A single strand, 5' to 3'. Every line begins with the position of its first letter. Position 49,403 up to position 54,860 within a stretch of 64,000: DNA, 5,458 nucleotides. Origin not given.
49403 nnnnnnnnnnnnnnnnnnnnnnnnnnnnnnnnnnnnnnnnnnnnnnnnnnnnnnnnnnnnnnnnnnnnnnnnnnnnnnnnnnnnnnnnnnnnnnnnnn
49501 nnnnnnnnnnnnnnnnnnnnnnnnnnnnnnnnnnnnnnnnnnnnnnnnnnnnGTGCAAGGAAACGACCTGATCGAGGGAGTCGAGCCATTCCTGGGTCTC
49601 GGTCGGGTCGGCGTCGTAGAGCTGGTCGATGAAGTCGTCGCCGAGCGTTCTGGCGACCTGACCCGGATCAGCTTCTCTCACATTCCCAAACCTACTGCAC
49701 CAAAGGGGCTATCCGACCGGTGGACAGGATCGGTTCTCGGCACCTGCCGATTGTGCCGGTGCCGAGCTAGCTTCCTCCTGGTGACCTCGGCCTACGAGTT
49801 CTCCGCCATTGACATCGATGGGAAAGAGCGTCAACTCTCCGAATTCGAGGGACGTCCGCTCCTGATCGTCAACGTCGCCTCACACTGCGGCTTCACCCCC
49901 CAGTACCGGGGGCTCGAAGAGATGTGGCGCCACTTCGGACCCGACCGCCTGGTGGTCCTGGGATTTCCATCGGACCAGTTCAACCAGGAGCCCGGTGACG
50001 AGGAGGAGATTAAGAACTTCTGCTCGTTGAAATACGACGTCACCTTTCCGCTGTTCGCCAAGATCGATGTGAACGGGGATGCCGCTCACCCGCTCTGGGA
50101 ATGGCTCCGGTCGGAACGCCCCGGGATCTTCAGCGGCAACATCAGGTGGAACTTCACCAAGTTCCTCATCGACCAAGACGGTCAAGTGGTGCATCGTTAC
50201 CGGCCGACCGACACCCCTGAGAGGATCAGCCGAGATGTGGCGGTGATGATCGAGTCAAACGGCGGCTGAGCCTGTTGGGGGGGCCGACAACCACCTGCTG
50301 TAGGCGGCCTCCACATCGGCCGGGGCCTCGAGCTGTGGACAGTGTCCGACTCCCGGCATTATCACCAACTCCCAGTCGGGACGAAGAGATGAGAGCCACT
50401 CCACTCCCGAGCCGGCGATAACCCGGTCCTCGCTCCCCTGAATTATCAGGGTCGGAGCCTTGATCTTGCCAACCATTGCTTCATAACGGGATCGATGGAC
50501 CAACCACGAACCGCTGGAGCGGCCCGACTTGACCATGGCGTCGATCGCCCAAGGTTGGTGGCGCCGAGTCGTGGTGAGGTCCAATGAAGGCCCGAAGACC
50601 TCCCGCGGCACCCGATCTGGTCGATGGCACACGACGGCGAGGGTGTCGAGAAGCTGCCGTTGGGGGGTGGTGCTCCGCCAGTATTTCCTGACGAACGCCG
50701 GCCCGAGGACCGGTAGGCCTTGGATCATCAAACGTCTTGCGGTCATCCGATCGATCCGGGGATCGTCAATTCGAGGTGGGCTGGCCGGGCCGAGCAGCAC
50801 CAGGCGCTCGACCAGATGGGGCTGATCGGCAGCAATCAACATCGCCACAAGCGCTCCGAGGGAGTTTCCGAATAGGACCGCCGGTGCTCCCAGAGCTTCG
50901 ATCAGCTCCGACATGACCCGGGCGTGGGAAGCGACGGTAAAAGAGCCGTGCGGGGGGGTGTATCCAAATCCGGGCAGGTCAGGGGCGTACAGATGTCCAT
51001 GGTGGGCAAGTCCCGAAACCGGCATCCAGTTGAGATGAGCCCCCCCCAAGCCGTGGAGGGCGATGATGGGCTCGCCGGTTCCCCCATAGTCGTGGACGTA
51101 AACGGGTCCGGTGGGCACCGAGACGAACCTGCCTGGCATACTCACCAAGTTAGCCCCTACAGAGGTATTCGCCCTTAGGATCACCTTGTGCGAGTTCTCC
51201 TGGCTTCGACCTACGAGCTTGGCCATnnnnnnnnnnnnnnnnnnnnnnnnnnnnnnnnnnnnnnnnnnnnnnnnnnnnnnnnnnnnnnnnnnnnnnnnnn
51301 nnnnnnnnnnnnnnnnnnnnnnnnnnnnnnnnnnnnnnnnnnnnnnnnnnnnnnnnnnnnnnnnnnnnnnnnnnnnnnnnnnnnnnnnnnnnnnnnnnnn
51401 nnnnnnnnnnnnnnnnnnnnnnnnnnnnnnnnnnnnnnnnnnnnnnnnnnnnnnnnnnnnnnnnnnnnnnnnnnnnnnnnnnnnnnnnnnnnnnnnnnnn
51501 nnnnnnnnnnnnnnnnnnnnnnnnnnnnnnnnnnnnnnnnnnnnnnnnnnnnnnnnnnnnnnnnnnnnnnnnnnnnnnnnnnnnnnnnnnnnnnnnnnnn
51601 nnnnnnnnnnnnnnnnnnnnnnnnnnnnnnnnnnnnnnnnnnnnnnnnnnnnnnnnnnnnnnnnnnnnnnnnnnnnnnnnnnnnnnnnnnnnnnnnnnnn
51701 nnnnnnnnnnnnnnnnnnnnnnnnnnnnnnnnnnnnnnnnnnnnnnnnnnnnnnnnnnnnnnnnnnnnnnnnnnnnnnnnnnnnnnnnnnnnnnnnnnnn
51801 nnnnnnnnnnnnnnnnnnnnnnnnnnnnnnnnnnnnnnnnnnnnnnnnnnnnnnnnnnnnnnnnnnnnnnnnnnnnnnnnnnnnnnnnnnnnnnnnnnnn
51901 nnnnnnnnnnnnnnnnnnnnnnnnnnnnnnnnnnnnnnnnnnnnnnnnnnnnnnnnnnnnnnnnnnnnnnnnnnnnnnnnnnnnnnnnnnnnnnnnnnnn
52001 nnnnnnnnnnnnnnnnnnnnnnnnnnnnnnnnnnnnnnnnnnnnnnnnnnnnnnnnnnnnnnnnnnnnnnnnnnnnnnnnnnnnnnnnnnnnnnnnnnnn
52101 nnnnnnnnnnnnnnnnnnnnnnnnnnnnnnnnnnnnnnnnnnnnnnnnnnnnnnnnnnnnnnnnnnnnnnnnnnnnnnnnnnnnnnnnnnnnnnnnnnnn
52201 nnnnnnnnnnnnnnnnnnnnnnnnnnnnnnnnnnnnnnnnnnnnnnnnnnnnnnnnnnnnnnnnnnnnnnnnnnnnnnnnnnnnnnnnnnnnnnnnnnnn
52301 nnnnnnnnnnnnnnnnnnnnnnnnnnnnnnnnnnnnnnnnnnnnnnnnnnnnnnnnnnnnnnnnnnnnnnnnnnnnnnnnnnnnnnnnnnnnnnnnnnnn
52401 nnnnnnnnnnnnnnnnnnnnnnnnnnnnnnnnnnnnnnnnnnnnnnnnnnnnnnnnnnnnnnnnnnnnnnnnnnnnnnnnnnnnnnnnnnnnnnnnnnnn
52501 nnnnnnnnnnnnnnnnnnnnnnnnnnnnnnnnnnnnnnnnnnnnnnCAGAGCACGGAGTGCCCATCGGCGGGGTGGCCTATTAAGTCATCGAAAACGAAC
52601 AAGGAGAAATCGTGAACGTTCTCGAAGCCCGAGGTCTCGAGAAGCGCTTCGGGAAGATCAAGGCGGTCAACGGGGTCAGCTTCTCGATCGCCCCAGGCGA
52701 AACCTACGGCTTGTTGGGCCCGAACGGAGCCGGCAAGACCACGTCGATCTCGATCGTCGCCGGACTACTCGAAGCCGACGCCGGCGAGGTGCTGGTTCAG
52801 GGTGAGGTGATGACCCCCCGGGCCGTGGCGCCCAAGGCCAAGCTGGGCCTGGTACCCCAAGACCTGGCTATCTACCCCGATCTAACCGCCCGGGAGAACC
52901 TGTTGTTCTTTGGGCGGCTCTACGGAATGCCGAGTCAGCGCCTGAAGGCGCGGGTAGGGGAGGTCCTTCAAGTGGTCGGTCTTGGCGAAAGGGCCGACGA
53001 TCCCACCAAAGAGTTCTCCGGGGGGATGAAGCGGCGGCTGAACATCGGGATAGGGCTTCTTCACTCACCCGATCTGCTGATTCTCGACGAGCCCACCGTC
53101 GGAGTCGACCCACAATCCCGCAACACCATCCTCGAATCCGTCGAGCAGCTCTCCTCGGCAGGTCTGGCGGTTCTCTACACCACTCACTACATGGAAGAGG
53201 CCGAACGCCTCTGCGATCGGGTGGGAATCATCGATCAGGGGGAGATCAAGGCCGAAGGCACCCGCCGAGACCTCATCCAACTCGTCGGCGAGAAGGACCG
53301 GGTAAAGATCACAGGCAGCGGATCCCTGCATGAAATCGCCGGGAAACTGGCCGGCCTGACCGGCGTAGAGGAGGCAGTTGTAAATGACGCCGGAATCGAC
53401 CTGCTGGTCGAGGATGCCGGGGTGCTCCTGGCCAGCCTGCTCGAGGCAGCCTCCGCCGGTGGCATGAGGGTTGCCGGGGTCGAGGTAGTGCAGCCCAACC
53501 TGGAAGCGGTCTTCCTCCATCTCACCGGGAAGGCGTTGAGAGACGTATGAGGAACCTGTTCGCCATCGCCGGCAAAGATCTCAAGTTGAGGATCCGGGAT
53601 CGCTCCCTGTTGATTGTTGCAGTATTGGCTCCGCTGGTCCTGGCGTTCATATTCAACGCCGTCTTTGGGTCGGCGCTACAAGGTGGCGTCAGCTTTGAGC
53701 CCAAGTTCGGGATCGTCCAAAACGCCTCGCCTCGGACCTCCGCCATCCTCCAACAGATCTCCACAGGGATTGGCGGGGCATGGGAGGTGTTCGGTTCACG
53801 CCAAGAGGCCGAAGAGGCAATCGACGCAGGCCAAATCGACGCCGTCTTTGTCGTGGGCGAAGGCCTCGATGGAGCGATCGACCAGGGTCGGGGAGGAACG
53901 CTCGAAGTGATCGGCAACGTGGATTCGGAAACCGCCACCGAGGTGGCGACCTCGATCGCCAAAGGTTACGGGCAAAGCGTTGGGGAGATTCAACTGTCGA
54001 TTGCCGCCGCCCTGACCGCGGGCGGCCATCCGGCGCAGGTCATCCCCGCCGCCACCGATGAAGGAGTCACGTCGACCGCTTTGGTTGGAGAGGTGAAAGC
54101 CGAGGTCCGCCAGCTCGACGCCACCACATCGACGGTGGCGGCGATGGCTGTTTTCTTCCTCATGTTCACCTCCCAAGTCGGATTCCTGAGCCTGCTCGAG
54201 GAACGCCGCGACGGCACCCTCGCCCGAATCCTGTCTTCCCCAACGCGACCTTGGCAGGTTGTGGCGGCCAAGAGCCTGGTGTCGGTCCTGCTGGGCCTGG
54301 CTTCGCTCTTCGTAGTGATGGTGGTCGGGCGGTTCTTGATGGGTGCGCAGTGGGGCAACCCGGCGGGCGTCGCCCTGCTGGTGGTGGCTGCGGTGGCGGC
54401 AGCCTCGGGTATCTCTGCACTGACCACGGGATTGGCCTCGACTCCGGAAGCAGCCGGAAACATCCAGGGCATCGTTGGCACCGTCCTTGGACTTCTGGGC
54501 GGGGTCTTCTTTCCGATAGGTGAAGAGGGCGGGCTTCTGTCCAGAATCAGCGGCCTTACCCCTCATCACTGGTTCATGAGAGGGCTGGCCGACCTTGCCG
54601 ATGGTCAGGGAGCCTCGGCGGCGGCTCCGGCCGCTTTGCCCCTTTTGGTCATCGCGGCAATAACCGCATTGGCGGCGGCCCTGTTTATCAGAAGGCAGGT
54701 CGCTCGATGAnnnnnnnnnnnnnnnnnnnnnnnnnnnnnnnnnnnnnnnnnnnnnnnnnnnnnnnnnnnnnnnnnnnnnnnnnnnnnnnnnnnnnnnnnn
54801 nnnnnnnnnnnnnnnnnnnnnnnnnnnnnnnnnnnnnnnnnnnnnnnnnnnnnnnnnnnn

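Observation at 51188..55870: CCAEP-tail B12-binding-type radical SAM enzyme with a dedicated three-gene ABC-2 exporter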

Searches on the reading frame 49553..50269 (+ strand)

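Call 3: search_protein_families(library=ncbifam, proteins=[window:49553-50269:+], max_evalue=0.001)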
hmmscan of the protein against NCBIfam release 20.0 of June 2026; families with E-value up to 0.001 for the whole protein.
window:49553-50269:+ (238 aa): 2 families
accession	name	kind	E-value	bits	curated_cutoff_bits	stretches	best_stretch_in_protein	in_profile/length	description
NF007900.0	PRK10606.1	equivalog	1.9e-45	154.6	270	2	79-190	4-116/183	glutathione peroxidase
TIGR02540.1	gpx7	equivalog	7.6e-36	123.2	207.3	1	80-233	2-153/153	putative glutathione peroxidase Gpx7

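Call 4: search_protein_families(library=pfam, proteins=[window:49553-50269:+], max_evalue=0.001)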
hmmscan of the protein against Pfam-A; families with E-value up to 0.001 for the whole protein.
window:49553-50269:+ (238 aa): 2 families
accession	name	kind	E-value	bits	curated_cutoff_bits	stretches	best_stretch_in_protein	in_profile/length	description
PF00255.25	GSHPx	-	5.5e-38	129.3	27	1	81-186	2-108/108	Glutathione peroxidase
PF00578.27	AhpC-TSA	-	5.6e-05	23.5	26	1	80-214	5-123/124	AhpC/TSA family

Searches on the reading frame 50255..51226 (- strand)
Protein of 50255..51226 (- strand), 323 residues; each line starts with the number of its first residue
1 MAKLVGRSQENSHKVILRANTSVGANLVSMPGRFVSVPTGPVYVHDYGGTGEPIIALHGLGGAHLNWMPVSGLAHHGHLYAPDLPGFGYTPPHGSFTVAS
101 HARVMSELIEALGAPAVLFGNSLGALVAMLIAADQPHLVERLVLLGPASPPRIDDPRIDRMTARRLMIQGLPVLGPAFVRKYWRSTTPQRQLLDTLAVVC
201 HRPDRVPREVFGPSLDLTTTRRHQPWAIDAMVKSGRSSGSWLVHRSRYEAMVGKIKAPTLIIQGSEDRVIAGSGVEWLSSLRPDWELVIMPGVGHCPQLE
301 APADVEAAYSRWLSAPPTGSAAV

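Call 3: search_protein_families(library=ncbifam, proteins=[window:50255-51226:-], max_evalue=0.001)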
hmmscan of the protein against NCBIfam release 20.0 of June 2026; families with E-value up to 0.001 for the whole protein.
window:50255-51226:- (323 aa): 22 families
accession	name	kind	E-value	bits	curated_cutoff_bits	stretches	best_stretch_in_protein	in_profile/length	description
NF011457.0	PRK14875.1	equivalog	1.9e-26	93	307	2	32-149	112-233/372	acetoin dehydrogenase dihydrolipoyllysine-residue acetyltransferase subunit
NF051488.1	bifunc_PcaDC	exception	2.5e-19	69.7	390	2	51-186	12-148/375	bifunctional 3-oxoadipate enol-lactonase/4-carboxymuconolactone decarboxylase PcaDC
TIGR01738.1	bioH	equivalog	1.5e-17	64.1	206.95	2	53-149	6-98/245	pimeloyl-ACP methyl ester esterase BioH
TIGR02427.1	protocat_pcaD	equivalog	4.1e-17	62.4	255.85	2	51-183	12-146/251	3-oxoadipate enol-lactonase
NF045632.1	hydroxlase_HsaD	equivalog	1.1e-14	54.1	400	1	31-148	13-138/290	4,5:9,10-diseco-3-hydroxy-5,9,17-trioxoandrosta-1(10),2-diene-4-oate hydrolase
NF050089.1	i_nPHAscl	equivalog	1.6e-13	50.4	300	2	50-149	17-119/288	intracellular short-chain-length polyhydroxyalkanoate depolymerase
TIGR03056.1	bchO_mg_che_rel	equivalog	3.4e-13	49.2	172.55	1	33-137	9-118/278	alpha/beta fold hydrolase BchO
TIGR03695.1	menH_SHCHC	equivalog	1.7e-11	44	208.55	1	52-146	3-103/252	2-succinyl-6-hydroxy-2,4-cyclohexadiene-1-carboxylate synthase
NF051487.1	bifunc_PcaCD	exception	1.5e-10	40.7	430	1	50-148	171-272/413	bifunctional 4-carboxymuconolactone decarboxylase/3-oxoadipate enol-lactonase PcaCD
NF002938.0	PRK03592.1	equivalog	8.8e-10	38.4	241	1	44-151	24-133/298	haloalkane dehalogenase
NF052614.1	AB_fold_OlsI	equivalog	1.2e-09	38.1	385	1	251-314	192-256/272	ornithine lipid biosynthesis O-acyltransferase OlsI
TIGR03343.1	biphenyl_bphD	equivalog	1.5e-07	30.9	462.15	1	48-148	27-135/282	2-hydroxy-6-oxo-6-phenylhexa-2,4-dienoate hydrolase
NF002873.0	PRK03204.1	equivalog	3e-07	30.1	466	1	32-144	16-131/286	haloalkane dehalogenase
NF052610.1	macro_16_ester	equivalog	7.9e-07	28.7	420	0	242-295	209-262/281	alpha/beta fold macrolide esterase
TIGR03611.1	RutD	equivalog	9.2e-07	28.5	238.5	1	54-146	16-112/258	pyrimidine utilization protein D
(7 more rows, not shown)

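Call 4: search_protein_families(library=pfam, proteins=[window:50255-51226:-], max_evalue=0.001)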
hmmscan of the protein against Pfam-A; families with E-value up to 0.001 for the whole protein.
window:50255-51226:- (323 aa): 4 families
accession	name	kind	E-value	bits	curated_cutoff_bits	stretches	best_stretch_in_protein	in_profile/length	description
PF12697.13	Abhydrolase_6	-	1.5e-23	85.1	26.3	1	54-307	1-216/217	Alpha/beta hydrolase family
PF00561.26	Abhydrolase_1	-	6.7e-23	82.1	25.8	1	53-302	2-245/245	alpha/beta hydrolase fold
PF12146.15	Hydrolase_4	-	6.4e-13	49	27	1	70-299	24-236/239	Serine aminopeptidase, S33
PF02129.25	Peptidase_S15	-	0.00031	21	23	1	217-292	185-258/262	X-Pro dipeptidyl-peptidase (S15 family)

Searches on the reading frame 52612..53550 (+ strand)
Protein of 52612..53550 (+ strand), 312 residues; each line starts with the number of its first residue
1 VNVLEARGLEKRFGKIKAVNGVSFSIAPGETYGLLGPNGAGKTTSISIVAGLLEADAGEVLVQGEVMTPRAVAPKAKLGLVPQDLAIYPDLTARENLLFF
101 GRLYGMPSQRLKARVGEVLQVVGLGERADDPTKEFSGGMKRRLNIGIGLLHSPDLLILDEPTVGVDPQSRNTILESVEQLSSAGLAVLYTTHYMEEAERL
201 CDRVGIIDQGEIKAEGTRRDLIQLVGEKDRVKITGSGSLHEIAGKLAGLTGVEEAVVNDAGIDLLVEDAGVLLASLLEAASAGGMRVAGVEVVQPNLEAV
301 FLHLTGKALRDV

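Call 3: search_protein_families(library=ncbifam, proteins=[window:52612-53550:+], max_evalue=0.001)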
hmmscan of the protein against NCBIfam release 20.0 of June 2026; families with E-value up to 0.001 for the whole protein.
window:52612-53550:+ (312 aa): 185 families (the best 25 are shown)
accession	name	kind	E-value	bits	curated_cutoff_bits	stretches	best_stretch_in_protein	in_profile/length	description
TIGR01188.1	drrA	subfamily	6.2e-83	278.5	312.45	1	11-306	1-302/302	daunorubicin resistance ABC transporter, ATP-binding protein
NF010060.0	PRK13537.1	equivalog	6.8e-72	242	521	1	3-311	15-314/314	nodulation factor ABC transporter ATP-binding protein NodI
NF010059.0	PRK13536.1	equivalog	7.3e-63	212.4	549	1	5-310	45-341/342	nodulation factor ABC transporter ATP-binding protein NodI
TIGR03864.1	PQQ_ABC_ATP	hypoth_equivalog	1.4e-61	208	302.25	1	4-226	2-224/236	ABC transporter, ATP-binding subunit, PQQ-dependent alcohol dehydrogenase system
TIGR01288.1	nodI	equivalog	4e-61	206.6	424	1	5-310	6-302/303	nodulation factor ABC transporter ATP-binding protein NodI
NF033858.1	ABC2_perm_RbbA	equivalog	2.2e-58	198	1050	1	3-224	266-487/909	ribosome-associated ATPase/putative transporter RbbA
TIGR03522.1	GldA_ABC_ATP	equivalog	3.1e-53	181.2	402.6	1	6-305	5-301/301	gliding motility-associated ABC transporter ATP-binding subunit GldA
TIGR03740.1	galliderm_ABC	subfamily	3.2e-48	164.3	309.75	1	4-217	1-207/223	lantibiotic protection ABC transporter ATP-binding subunit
TIGR04406.1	LPS_export_lptB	equivalog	2.8e-46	157.7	240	1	4-223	2-224/239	LPS export ABC transporter ATP-binding protein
TIGR03265.1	PhnT2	equivalog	1.6e-40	139.5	457.7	1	3-221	4-222/353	putative 2-aminoethylphosphonate ABC transporter ATP-binding protein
NF000106.1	40850658_otr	exception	2.7e-39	135.3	750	1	2-307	12-321/351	oxytetracycline efflux ABC transporter Otr(C) ATP-binding subunit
NF006987.0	PRK09452.1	equivalog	7.7e-39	133.4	482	1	2-221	16-235/378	spermidine/putrescine ABC transporter ATP-binding protein PotA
TIGR04521.1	ECF_ATPase_2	equivalog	2.7e-38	131.7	330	1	16-226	18-237/279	energy-coupling factor transporter ATPase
TIGR03258.1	PhnT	equivalog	3.8e-38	131.4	499.15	1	12-229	17-235/359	2-aminoethylphosphonate ABC transport system ATP-binding subunit PhnT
NF047930.1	ABC_ATP_B6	equivalog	5e-38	131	670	1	3-214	2-216/510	putative B6 ABC transporter ATP-binding protein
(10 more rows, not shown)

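Call 4: search_protein_families(library=pfam, proteins=[window:52612-53550:+], max_evalue=0.001)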
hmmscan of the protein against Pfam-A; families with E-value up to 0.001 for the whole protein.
window:52612-53550:+ (312 aa): 3 families
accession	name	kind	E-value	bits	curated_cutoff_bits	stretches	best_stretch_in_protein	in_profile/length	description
PF00005.33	ABC_tran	-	3.3e-32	112.4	25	1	19-162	1-136/137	ABC transporter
PF13304.12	AAA_21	-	1.8e-10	41.8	27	1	131-192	234-298/304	AAA domain, putative AbiEii toxin, Type IV TA system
PF13732.12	DrrA1-3_C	-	0.0006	20.9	27.4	0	228-304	12-80/81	ATP-binding protein DrrA1-3-like, C-terminal domain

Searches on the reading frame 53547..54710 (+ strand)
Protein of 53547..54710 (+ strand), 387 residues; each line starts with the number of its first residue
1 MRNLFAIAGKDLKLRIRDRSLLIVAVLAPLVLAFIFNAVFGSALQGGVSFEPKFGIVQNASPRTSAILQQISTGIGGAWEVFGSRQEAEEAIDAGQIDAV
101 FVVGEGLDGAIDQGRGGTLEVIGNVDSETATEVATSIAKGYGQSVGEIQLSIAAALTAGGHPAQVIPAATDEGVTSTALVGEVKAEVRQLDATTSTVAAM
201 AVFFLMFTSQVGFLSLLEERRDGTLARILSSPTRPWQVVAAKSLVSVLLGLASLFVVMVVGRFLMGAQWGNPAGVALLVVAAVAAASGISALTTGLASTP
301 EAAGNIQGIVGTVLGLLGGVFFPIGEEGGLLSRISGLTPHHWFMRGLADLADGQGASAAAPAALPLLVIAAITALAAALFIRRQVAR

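Call 3: search_protein_families(library=ncbifam, proteins=[window:53547-54710:+], max_evalue=0.001)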
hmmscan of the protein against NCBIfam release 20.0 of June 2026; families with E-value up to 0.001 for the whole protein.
window:53547-54710:+ (387 aa): 5 families
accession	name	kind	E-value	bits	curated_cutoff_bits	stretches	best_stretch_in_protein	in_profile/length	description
NF038293.1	permease_SagH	equivalog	1.5e-19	70.1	450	1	4-383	1-369/370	SagH family ABC transporter permease subunit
NF033858.1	ABC2_perm_RbbA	equivalog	3.9e-08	31.7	1050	1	7-384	545-907/909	ribosome-associated ATPase/putative transporter RbbA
TIGR03062.1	pip_yhgE_Cterm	subfamily_domain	1.3e-06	28.2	102.2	1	183-384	8-206/208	YhgE/Pip family protein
TIGR00025.1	Mtu_efflux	paralog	1.9e-06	27.6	146.9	1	179-383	25-236/238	ABC transporter efflux protein, DrrB family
NF041647.1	ABC_perm_CPBP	equivalog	6e-06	25.3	435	0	2-139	3-144/636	ABC transporter permease subunit/CPBP intramembrane protease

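Call 4: search_protein_families(library=pfam, proteins=[window:53547-54710:+], max_evalue=0.001)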
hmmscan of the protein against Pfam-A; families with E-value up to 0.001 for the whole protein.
window:53547-54710:+ (387 aa): 3 families
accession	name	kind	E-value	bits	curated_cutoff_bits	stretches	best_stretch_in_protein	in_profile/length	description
PF12698.13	ABC2_membrane_3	-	1.6e-32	113.4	31.6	1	19-378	1-346/347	ABC-2 family transporter protein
PF01061.29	ABC2_membrane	-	3.4e-23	82.7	26.9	1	196-348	53-207/211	ABC-2 type transporter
PF12679.13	ABC2_membrane_2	-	1.7e-18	67.4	27.2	1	6-383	2-281/283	ABC-2 family transporter protein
